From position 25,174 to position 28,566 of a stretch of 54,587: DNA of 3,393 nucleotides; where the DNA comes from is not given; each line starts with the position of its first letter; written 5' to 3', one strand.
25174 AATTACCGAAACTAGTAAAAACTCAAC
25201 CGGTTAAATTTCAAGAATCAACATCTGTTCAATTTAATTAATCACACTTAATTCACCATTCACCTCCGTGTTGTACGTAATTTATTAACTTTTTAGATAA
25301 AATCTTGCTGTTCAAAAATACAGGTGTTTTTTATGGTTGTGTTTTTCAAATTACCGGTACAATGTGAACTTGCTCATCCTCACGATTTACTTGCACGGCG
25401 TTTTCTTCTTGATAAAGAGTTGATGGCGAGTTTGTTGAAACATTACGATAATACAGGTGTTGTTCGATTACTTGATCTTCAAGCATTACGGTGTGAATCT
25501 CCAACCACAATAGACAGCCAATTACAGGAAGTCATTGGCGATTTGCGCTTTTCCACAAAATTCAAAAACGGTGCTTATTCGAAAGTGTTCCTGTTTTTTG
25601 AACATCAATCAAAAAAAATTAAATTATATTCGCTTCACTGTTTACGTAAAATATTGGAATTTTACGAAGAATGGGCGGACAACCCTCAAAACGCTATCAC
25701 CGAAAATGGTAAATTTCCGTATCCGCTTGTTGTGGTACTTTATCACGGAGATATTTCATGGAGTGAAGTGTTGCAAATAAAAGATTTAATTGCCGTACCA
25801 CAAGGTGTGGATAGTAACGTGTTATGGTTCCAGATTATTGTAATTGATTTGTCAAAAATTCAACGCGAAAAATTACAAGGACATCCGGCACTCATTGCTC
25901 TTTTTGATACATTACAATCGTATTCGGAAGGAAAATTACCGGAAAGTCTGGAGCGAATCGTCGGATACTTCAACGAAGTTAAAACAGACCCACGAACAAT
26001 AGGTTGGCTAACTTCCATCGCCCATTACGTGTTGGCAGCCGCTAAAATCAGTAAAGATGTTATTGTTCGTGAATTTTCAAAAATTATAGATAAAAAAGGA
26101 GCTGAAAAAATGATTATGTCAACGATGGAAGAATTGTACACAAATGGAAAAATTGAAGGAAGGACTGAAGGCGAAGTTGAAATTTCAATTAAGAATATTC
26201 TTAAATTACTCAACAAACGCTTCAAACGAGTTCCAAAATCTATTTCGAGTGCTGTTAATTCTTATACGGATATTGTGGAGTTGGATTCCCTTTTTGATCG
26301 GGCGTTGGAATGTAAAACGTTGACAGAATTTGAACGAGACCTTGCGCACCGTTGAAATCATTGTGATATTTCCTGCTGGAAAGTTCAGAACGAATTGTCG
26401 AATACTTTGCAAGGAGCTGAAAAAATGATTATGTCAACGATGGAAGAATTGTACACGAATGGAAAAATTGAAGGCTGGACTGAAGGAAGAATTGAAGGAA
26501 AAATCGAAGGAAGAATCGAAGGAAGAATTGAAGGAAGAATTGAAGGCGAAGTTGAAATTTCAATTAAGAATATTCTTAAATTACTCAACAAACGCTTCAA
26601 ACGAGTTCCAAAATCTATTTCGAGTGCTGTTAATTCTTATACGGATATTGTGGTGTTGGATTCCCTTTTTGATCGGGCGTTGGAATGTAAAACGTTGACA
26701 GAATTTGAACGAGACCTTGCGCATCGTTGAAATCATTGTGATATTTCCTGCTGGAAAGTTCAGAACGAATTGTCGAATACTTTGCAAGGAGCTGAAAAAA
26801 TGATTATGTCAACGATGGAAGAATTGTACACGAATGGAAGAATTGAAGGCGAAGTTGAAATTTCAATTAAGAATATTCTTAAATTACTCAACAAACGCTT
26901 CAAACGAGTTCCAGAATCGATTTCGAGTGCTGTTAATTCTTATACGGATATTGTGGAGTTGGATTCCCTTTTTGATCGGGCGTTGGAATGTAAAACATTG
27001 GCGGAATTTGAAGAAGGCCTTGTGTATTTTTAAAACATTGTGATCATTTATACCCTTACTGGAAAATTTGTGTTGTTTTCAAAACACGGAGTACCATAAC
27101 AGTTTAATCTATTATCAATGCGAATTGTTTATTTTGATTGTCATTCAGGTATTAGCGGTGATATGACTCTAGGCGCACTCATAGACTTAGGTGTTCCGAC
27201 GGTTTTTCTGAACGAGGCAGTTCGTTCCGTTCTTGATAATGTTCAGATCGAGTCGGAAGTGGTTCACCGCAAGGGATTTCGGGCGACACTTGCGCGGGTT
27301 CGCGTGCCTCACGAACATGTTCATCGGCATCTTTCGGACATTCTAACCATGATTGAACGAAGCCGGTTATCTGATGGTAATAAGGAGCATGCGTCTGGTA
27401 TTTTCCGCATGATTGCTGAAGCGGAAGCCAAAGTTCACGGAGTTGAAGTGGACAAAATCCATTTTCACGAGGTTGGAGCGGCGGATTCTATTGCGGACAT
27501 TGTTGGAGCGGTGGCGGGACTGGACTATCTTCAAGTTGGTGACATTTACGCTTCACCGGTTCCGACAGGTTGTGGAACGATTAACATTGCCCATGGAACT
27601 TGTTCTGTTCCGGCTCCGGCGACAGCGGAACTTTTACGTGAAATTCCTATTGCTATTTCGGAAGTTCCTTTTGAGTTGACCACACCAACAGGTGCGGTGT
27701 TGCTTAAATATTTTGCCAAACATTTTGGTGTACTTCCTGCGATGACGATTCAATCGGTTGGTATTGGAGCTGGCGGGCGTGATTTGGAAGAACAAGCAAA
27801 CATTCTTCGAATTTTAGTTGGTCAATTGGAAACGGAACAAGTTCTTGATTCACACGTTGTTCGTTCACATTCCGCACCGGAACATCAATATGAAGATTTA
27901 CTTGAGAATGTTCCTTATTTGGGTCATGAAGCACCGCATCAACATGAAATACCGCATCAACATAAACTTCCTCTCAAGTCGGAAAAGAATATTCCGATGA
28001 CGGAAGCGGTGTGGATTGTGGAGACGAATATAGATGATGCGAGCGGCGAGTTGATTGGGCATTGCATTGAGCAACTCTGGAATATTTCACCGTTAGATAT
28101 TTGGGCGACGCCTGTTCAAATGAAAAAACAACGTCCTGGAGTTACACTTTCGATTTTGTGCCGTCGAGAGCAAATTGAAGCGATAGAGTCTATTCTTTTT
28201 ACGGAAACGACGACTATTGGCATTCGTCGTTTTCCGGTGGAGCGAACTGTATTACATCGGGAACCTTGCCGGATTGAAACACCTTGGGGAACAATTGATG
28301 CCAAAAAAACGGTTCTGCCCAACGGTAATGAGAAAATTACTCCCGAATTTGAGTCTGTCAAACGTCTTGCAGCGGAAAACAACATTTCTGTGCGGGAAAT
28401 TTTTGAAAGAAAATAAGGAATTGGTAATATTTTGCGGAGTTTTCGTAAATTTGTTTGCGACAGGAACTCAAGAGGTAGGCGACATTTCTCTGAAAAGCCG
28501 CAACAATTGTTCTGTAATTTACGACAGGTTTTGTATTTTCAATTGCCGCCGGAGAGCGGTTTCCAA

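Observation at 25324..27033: Rpn-family nuclease followed by two free-standing tandem copies of its own C-terminal (RpnS-like) module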

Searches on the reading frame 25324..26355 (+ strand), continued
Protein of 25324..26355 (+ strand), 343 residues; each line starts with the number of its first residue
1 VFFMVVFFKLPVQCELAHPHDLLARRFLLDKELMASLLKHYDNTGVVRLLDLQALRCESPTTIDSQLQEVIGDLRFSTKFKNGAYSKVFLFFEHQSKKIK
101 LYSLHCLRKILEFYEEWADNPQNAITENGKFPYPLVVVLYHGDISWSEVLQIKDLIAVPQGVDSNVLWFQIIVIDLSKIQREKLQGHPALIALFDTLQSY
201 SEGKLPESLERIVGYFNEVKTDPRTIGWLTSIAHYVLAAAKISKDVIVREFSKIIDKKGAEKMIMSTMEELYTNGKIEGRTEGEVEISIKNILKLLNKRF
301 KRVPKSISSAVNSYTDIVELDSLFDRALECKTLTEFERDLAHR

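Call 45: fold_search(model_id=the predicted structure, library=pdb)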
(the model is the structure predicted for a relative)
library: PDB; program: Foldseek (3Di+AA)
matches with E <= 10: 223; with E <= 0.001: 0
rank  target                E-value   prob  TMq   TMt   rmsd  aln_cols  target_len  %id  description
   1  6vm5                  8.4e-02  0.33  0.17  0.14  17.8       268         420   10  Structure of Moraxella osloensis Cap4 SAVED/CARF-domain containing receptor (released 2020-06-17)
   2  8xgc_8                2.9e-01  0.08  0.11  0.05  18.3       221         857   11  Structure of yeast replisome associated with FACT and histone hexamer, Composite map (released 2024-02-14)
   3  5gkj_B                6.0e-01  0.35  0.13  0.18   7.2        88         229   14  Structure of EndoMS in apo form (released 2016-11-02)
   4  6wam_F                6.0e-01  0.07  0.13  0.11  21.4       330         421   12  Structure of Acinetobacter baumannii Cap4 SAVED/CARF-domain containing receptor (released 2020-06-17)
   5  6wan_F                6.3e-01  0.07  0.13  0.11  21.5       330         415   11  Structure of Acinetobacter baumannii Cap4 SAVED/CARF-domain containing receptor with the cyclic trinucleotide 3'3'3'-c (released 2020-06-17)
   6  6bzf_C                6.6e-01  0.15  0.15  0.21  13.3       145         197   10  Structure of S. cerevisiae Zip2:Spo16 complex, C2 form (released 2018-02-14)
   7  6ey7_A                6.6e-01  0.06  0.13  0.17  16.0       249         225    9  Human cytomegalovirus terminase nuclease domain, Mn soaked, inhibitor bound (released 2018-10-03)
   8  9crx_A                6.9e-01  0.04  0.13  0.10  19.6       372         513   10  Y20S (Sec18-Sec17-Sec9-Sso1-Snc1) EDTA - Class 3 (released 2025-10-01)
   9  5cs4_B                7.7e-01  0.21  0.15  0.13   7.6       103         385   11  Crystal structure of domains AC3-AC5 of yeast acetyl-CoA carboxylase (released 2015-10-28)
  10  5trc_B                8.1e-01  0.23  0.15  0.14   7.3       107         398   11  Crystal structure of phosphorylated AC3-AC5 domains of yeast acetyl-CoA carboxylase (released 2016-12-07)
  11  3g2e_B                8.1e-01  0.08  0.12  0.19  14.9       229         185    9  Structure of putative OORC subunit of 2-oxoglutarate:acceptor oxidoreductase from Campylobacter jejuni (released 2009-03-24)
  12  9nlw_A                8.5e-01  0.07  0.15  0.11  19.2       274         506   10  Y20S (Sec18-Sec17-Sec9-Sso1-Snc1) EDTA - Class 6 (released 2025-10-01)
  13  6bzf_A                9.0e-01  0.11  0.14  0.20  13.7       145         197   10  Structure of S. cerevisiae Zip2:Spo16 complex, C2 form (released 2018-02-14)
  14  2hb6_A                9.5e-01  0.03  0.07  0.05  18.0       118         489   12  Structure of Caenorhabditis elegans leucine aminopeptidase (LAP1) (released 2006-08-08)
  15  3g2e_A                1.0e+00  0.09  0.14  0.22  15.4       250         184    9  Structure of putative OORC subunit of 2-oxoglutarate:acceptor oxidoreductase from Campylobacter jejuni (released 2009-03-24)
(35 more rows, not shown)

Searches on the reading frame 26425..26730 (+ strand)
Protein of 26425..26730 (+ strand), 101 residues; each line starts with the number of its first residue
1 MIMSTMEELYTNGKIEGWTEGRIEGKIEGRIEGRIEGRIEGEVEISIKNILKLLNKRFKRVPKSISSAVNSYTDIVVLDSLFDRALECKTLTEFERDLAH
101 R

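Call 4: search_protein_families(library=pfam, proteins=[window:26425-26730:+], max_evalue=1)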
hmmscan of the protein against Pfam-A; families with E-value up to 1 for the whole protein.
window:26425-26730:+ (101 aa): 3 families
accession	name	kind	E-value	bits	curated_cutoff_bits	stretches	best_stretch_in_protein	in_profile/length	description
PF14261.11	DUF4351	-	0.0031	18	25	1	40-95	6-56/59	Domain of unknown function (DUF4351)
PF04519.19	Bactofilin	-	0.069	13.8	27.9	1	19-44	17-48/98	Polymer-forming cytoskeletal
PF24608.2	PDDEXK_15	-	0.097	13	27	1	48-94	15-66/164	Phage putative PDDEXK endonuclease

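Call 5: search_protein_families(library=ncbifam, proteins=[window:26425-26730:+], max_evalue=1)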
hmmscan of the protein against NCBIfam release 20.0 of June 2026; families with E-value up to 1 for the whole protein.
window:26425-26730:+ (101 aa): 5 families
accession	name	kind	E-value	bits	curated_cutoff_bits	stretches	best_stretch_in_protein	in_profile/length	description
NF009925.1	PRK13386.1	equivalog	0.00017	20.9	192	1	11-66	52-109/228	flagellar assembly protein FliH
NF004267.1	PRK05687.1-3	equivalog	0.0052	15.9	293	1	8-42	78-112/266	flagellar assembly protein FliH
NF004270.2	PRK05687.2-1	equivalog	0.0077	15.8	180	1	10-42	47-79/223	flagellar assembly protein FliH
NF009036.0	PRK12369.1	equivalog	0.079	12.3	385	1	50-98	280-322/326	putative transporter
NF007418.0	PRK09956.1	equivalog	0.1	11.6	583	1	3-60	244-289/308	ISNCY family transposase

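Call 35: search_protein_families(library=padloc, proteins=[window:26425-26730:+], max_evalue=0.001)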
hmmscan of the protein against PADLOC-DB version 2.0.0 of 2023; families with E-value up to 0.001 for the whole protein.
window:26425-26730:+ (101 aa): 0 families

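Call 40: predict_structure(alignment_id=A3)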
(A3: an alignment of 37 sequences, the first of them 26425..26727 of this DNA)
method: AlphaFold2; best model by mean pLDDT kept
length: 101 residues; sequences in the alignment: 37
mean_pLDDT: 79.4   pTM: 0.58
mean pLDDT of the five models: 79.4, 78.8, 77.2, 74.2, 70.2
residues with pLDDT >= 90: 44; 70-90: 19; 50-70: 37; < 50: 1
segments of 3 or more residues with pLDDT < 50: none
pLDDT, mean of each block of 10 residues (from residue 1): 59 65 66 67 90 93 92 91 92 82 51
secondary structure, 60 per line:
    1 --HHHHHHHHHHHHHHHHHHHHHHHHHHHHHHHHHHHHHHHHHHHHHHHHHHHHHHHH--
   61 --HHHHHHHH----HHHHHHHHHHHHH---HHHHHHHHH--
elements in order: H3-58 H63-70 H75-87 H91-99

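Call 44: fold_search(model_id=the predicted structure, library=pdb)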
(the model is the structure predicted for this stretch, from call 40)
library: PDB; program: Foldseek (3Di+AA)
matches with E <= 10: 23; with E <= 0.001: 0
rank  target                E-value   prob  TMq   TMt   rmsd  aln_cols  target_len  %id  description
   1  5t12                  4.1e+00  0.06  0.22  0.11  10.1        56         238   20  N-terminal domain of Enzyme 1 - Nitrogen (released 2016-11-23)
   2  8buu_9                4.4e+00  0.09  0.42  0.09  13.5        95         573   17  ARE-ABCF VmlR2 bound to a 70S ribosome (released 2023-04-05)
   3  8i7o_A3               4.7e+00  0.08  0.35  0.18  17.9       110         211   14  In situ structure of axonemal doublet microtubules in mouse sperm with 16-nm repeat (released 2023-10-11)
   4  2x0l_A                5.0e+00  0.02  0.21  0.04  16.8       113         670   14  Crystal structure of a neuro-specific splicing variant of human histone lysine demethylase LSD1. (released 2010-03-02)
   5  4kqt                  5.7e+00  0.04  0.23  0.15  14.5        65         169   12  Crystal structure of a putative outer membrane chaperone (OmpH-like) (CC_1914) from Caulobacter crescentus CB15 at 2.83  (released 2013-06-12)
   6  6njx                  6.1e+00  0.07  0.30  0.17   8.4        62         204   16  C-terminal region of the Xanthomonas campestris pv. campestris OLD protein phased with mercury (released 2019-08-07)
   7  8iyj_A5               6.5e+00  0.08  0.36  0.23  12.4       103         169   11  Cryo-EM structure of the 48-nm repeat doublet microtubule from mouse sperm (released 2023-07-05)
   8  6njv                  6.5e+00  0.07  0.28  0.16   3.6        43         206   14  C-terminal region of the Xanthomonas campestris pv. campestris OLD protein phased with iodine (released 2019-08-07)
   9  8e8m_D                6.5e+00  0.04  0.27  0.04  15.1        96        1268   17  Mycobacterium tuberculosis RNAP paused elongation complex (released 2023-03-22)
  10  9e87_D                6.9e+00  0.04  0.27  0.04  15.6        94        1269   18  De Novo Mycobacterium tuberculosis transcription initiation pre-RPO promoter complex with open Beta' clamp (RNA Polyme (released 2025-10-01)
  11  5t1o_MODEL_1_B        6.9e+00  0.04  0.24  0.11  11.7        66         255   12  Solution-state NMR and SAXS structural ensemble of NPr (1-85) in complex with EIN-Ntr (170-424) (released 2016-11-16)
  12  2p5t_A                6.9e+00  0.03  0.24  0.26  14.1        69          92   19  Molecular and structural characterization of the PezAT chromosomal toxin-antitoxin system of the human pathogen Strept (released 2007-05-15)
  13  1sg2_A                6.9e+00  0.03  0.22  0.17  14.9        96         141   14  Crystal structure of the periplasmic chaperone Skp (released 2004-09-14)
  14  9dbp_A                6.9e+00  0.03  0.28  0.07  16.0        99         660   14  Crystal structure of the LSD1/CoREST histone demethylase in complex with the cofactor FAD and the inhibitor GSK690 (released 2025-09-17)
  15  3ogh_A                7.9e+00  0.02  0.21  0.16  13.7        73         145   15  Crystal structure of yciE protein from E. coli CFT073, a member of ferritine-like superfamily of diiron-containing fou (released 2010-09-15)
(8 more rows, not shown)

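Call 50: find_homologous_proteins(query=window:26425-26727:+, max_evalue=0.00001)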
Query window:26425-26727:+ (101 aa): 44 proteins with E <= 0.00001 among 7071 candidates.
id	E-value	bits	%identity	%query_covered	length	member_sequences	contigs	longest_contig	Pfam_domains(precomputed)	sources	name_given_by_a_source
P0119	9.0e-31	124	69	99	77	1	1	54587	-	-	-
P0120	1.4e-30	123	69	99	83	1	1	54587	-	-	-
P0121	1.3e-22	98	56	99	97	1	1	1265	-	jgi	jgi:flagellar biosynthesis/type III secretory pathway protein FliH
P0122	1.6e-20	91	47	99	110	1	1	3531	PF14261.12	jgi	jgi:hypothetical protein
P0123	3.8e-16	77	49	93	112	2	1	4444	PF14261.12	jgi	jgi:flagellar biosynthesis/type III secretory pathway protein FliH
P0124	1.4e-13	69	57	69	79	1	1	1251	-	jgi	jgi:predicted transposase YdaD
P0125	2.7e-12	64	47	74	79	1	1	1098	-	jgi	jgi:predicted transposase YdaD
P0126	1.7e-11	62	42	72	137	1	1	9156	PF09811.15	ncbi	-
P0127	1.0e-10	59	44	78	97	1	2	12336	-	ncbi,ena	-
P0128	5.8e-10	57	47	73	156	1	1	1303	PF14261.12,PF12784.14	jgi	jgi:hypothetical protein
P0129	1.1e-9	56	68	34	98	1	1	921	-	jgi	-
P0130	2.5e-9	55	40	80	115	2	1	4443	PF09811.15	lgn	-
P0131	3.2e-9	55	45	81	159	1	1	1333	-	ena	-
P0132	4.3e-9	54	37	97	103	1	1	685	-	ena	-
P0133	1.9e-8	52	49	60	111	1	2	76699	PF14261.12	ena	-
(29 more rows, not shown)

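Call 51: find_encoding_contigs(protein=P0133, flank=4000, max_places=3)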
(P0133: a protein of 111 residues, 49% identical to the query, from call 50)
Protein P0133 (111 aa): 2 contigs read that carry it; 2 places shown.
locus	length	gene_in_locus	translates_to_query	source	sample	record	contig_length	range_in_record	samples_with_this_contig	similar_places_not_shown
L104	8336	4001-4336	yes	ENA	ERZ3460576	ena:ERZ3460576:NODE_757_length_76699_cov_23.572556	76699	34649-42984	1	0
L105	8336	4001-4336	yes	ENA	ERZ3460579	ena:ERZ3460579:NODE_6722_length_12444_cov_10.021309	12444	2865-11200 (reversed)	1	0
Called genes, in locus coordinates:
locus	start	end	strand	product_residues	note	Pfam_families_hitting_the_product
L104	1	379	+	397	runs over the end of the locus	PF12650:DUF3784, PF10882:bPH_5 (weak)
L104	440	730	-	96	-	PF00158:Sigma54_activat, PF01078:Mg_chelatase (weak)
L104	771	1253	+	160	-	PF14261:DUF4351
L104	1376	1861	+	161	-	PF04542:Sigma70_r2, PF08281:Sigma70_r4_2, PF04545:Sigma70_r4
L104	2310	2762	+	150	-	PF11738:DUF3298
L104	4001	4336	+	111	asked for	PF14261:DUF4351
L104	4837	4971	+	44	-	PF05016:ParE_toxin (weak)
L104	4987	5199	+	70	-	-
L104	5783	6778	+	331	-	PF00106:adh_short, PF01073:3Beta_HSD, PF01370:Epimerase, PF02719:Polysacc_synt_2, PF04321:RmlD_sub_bind, PF05368:NmrA (weak), PF08659:KR, PF16363:GDP_Man_Dehyd, +2 more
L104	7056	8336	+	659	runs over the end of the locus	PF00149:Metallophos, PF02872:5_nucleotid_C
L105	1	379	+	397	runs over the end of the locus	PF12650:DUF3784, PF10882:bPH_5 (weak)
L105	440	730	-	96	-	PF00158:Sigma54_activat, PF01078:Mg_chelatase (weak)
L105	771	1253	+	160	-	PF14261:DUF4351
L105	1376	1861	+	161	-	PF04542:Sigma70_r2, PF08281:Sigma70_r4_2, PF04545:Sigma70_r4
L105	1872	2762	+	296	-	PF13786:DUF4179 (faint), PF13739:PdaC (weak), PF11738:DUF3298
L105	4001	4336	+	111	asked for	PF14261:DUF4351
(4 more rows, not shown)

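Call 52: find_encoding_contigs(protein=P0122, flank=4000, max_places=3)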
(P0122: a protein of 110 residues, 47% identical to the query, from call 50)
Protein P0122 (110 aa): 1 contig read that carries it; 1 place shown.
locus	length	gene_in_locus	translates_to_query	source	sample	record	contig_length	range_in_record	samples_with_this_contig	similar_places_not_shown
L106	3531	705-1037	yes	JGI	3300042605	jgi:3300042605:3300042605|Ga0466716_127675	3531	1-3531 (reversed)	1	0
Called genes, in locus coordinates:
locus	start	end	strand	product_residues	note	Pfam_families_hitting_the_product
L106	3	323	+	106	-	?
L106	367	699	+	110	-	PF14261:DUF4351 (faint)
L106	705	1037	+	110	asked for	PF14261:DUF4351 (weak)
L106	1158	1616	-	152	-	-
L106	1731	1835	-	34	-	-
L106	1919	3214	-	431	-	PF07596:SBP_bac_10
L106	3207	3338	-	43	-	-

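Call 53: find_encoding_contigs(protein=P0123, flank=4000, max_places=3)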
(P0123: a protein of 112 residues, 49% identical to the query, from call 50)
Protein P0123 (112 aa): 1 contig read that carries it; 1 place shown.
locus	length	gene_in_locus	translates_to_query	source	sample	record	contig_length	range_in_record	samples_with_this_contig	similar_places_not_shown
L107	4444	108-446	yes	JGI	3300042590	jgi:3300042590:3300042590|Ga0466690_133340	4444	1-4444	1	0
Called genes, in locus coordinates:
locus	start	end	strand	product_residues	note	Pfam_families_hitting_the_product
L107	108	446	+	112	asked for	PF14261:DUF4351 (faint)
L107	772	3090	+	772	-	PF08497:Radical_SAM_N, PF04055:Radical_SAM, PF11842:DUF3362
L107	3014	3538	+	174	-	-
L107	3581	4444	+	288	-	PF10672:Methyltrans_SAM, PF03602:Cons_hypoth95 (weak)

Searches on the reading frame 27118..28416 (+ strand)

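Call 34: search_protein_families(library=pfam, proteins=[window:27118-28416:+], max_evalue=0.00001)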
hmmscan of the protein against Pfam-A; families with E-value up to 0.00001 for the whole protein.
window:27118-28416:+ (432 aa): 1 family
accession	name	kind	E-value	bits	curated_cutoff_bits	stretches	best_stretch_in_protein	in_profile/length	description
PF01969.22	Ni_insertion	-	4.7e-135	451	22.1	1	4-428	1-374/375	Nickel insertion protein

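Call 35: search_protein_families(library=padloc, proteins=[window:27118-28416:+], max_evalue=0.001)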
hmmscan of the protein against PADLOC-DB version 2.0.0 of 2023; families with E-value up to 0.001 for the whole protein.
window:27118-28416:+ (432 aa): 0 families
